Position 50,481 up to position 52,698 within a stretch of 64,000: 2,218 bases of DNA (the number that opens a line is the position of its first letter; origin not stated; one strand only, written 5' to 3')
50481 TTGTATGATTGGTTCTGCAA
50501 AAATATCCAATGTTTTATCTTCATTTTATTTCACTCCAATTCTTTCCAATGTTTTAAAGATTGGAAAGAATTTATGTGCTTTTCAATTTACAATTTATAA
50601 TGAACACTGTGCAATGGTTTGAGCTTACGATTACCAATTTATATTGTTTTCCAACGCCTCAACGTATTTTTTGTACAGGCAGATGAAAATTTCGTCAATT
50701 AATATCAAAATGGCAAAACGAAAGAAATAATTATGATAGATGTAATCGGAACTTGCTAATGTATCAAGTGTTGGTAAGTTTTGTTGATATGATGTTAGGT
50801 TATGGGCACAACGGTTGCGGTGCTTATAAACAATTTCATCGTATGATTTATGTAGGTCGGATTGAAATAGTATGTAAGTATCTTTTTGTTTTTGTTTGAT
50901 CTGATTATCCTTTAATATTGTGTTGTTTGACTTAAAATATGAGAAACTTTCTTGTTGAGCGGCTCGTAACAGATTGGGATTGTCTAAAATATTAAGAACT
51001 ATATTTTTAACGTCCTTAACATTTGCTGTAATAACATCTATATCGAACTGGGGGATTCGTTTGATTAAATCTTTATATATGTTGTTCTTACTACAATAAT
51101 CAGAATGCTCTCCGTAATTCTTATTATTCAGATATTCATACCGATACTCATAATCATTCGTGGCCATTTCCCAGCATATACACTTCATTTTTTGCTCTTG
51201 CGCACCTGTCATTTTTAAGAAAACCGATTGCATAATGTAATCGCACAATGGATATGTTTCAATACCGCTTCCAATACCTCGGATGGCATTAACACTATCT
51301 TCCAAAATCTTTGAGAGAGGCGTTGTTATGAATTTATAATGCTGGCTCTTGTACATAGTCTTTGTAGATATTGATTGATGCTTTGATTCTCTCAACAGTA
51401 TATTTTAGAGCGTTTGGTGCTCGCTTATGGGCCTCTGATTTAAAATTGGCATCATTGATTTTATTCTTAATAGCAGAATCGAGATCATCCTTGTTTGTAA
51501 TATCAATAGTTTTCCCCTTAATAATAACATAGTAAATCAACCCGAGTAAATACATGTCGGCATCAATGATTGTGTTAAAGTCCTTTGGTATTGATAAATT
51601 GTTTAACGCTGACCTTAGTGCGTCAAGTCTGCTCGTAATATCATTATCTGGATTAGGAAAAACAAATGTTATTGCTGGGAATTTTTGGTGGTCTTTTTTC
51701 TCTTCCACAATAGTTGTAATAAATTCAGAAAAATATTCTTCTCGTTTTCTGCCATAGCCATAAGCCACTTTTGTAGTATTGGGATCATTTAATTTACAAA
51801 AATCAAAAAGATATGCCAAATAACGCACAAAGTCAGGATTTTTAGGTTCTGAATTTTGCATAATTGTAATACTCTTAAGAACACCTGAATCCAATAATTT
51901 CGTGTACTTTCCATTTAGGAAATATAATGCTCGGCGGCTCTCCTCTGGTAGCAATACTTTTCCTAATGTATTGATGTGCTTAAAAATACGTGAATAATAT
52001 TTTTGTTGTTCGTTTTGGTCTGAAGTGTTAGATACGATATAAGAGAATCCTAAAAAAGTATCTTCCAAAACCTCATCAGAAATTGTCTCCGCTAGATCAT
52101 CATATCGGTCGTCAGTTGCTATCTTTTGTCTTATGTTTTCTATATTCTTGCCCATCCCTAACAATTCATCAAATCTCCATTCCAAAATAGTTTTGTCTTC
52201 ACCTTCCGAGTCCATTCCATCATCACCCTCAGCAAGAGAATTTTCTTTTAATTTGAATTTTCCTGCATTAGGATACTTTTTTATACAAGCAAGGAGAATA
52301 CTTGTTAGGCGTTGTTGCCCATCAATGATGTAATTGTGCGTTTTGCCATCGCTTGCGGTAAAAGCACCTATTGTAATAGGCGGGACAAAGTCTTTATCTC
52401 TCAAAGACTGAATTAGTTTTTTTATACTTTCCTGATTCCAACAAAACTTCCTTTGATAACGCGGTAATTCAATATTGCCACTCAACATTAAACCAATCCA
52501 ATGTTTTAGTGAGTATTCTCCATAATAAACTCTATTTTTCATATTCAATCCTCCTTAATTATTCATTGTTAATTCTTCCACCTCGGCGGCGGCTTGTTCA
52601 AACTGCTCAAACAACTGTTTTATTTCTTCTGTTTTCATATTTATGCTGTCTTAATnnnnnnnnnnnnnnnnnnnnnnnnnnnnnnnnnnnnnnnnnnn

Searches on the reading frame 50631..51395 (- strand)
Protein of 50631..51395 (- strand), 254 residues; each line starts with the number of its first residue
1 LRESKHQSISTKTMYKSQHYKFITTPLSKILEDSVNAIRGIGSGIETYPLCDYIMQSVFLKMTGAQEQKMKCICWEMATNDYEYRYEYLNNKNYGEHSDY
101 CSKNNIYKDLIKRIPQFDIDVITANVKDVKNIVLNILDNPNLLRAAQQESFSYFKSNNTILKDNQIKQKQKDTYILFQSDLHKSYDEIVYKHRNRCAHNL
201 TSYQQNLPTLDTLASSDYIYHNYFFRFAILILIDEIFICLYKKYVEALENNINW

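Call 3: search_protein_families(library=pfam, proteins=[window:50631-51395:-], max_evalue=0.1)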
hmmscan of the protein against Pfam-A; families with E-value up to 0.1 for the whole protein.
window:50631-51395:- (254 aa): 0 families

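Call 4: search_protein_families(library=padloc, proteins=[window:50631-51395:-], max_evalue=0.1)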
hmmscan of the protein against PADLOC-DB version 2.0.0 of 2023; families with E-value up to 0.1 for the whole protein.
window:50631-51395:- (254 aa): 0 families

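Call 5: search_protein_families(library=ncbifam, proteins=[window:50631-51395:-], max_evalue=0.1)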
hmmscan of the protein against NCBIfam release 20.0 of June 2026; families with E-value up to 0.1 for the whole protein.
window:50631-51395:- (254 aa): 0 families

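Call 6: search_protein_families(library=phrogs, proteins=[window:50631-51395:-], max_evalue=0.1)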
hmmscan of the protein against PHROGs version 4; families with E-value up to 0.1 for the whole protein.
window:50631-51395:- (254 aa): 1 family
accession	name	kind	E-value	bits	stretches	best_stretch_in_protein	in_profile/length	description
phrog_3986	-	unknown function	0.079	13.9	0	65-98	111-144/148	-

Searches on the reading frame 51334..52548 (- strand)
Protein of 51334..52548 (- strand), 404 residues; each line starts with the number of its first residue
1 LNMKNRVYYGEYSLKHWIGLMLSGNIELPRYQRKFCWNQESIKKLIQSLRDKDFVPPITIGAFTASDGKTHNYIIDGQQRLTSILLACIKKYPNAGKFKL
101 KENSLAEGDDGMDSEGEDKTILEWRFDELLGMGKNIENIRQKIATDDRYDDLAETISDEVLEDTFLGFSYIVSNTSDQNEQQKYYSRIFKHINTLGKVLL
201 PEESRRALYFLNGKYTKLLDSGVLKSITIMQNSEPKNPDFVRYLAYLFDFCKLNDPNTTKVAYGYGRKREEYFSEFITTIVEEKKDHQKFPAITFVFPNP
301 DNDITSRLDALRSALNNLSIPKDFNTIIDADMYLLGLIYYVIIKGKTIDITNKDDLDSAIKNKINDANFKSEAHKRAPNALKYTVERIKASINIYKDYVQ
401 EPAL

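Call 3: search_protein_families(library=pfam, proteins=[window:51334-52548:-], max_evalue=0.1)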
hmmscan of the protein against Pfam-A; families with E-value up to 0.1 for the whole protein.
window:51334-52548:- (404 aa): 2 families
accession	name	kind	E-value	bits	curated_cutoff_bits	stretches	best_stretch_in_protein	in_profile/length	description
PF03235.19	GmrSD_N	-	6.5e-23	82.3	33.2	1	24-210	11-199/199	GmrSD restriction endonuclease, N-terminal domain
PF02195.25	ParB_N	-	0.057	13.9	26.3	0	26-93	11-74/95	ParB N-terminal domain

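Call 4: search_protein_families(library=padloc, proteins=[window:51334-52548:-], max_evalue=0.1)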
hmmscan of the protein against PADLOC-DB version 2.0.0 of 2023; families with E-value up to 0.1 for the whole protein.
window:51334-52548:- (404 aa): 17 families
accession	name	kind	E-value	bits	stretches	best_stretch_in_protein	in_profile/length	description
PDLC03877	NsnA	-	5.9e-16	56.7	1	21-374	60-359/385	-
PDLC04157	HEC-06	-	7.2e-09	32.8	1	20-92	16-95/558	-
PDLC04155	HEC-06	-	8.6e-09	32.4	1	21-91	15-92/562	-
PDLC04151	HEC-05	-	2.4e-08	31.1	2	11-49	25-63/600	-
PDLC02695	Orf5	-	2.9e-08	30.6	1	25-89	19-96/601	Orf5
PDLC04027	PD-T4-2_A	-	6.8e-08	30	1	29-85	56-109/363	-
PDLC04154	HEC-06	-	9.5e-08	29.1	1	25-89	23-93/569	-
PDLC02792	SspE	-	6.9e-07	26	2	74-90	93-109/771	SspE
PDLC04150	HEC-05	-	1.4e-06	25.5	2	65-97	89-121/583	-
PDLC02700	Orf5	-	1.8e-06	25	1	25-91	11-85/555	Orf5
PDLC02687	Orf5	-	2.3e-06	24.7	1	25-86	17-81/543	Orf5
PDLC02693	Orf5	-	2.5e-05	21.5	1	28-91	11-85/543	Orf5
PDLC02701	Orf5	-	7.4e-05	19.4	1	27-89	21-99/596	Orf5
PDLC04709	PDC-M55C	-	0.0001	19.1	1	18-94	21-112/554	-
PDLC02786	SspE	-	0.00016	18.1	1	25-47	23-45/766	SspE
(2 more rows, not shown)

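Call 5: search_protein_families(library=ncbifam, proteins=[window:51334-52548:-], max_evalue=0.1)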
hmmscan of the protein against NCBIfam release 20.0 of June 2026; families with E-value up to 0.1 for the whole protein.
window:51334-52548:- (404 aa): 5 families
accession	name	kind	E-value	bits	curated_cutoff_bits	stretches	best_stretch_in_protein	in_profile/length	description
TIGR00180.1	parB_part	domain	0.0053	16.5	58.45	1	30-93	17-78/186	ParB/RepB/Spo0J family partition protein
NF007644.0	PRK10314.1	equivalog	0.018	14.9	171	0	35-95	52-110/153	GNAT family N-acetyltransferase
TIGR03187.1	DGQHR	domain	0.037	13.8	58.85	0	68-93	95-120/276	DGQHR domain-containing protein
NF047969.1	CaNuclEcnA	equivalog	0.051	13.6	180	0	227-274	83-128/151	calcium-activated nuclease EcnA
NF006255.0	PRK08402.1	equivalog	0.069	12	442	1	108-192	264-349/355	replication factor A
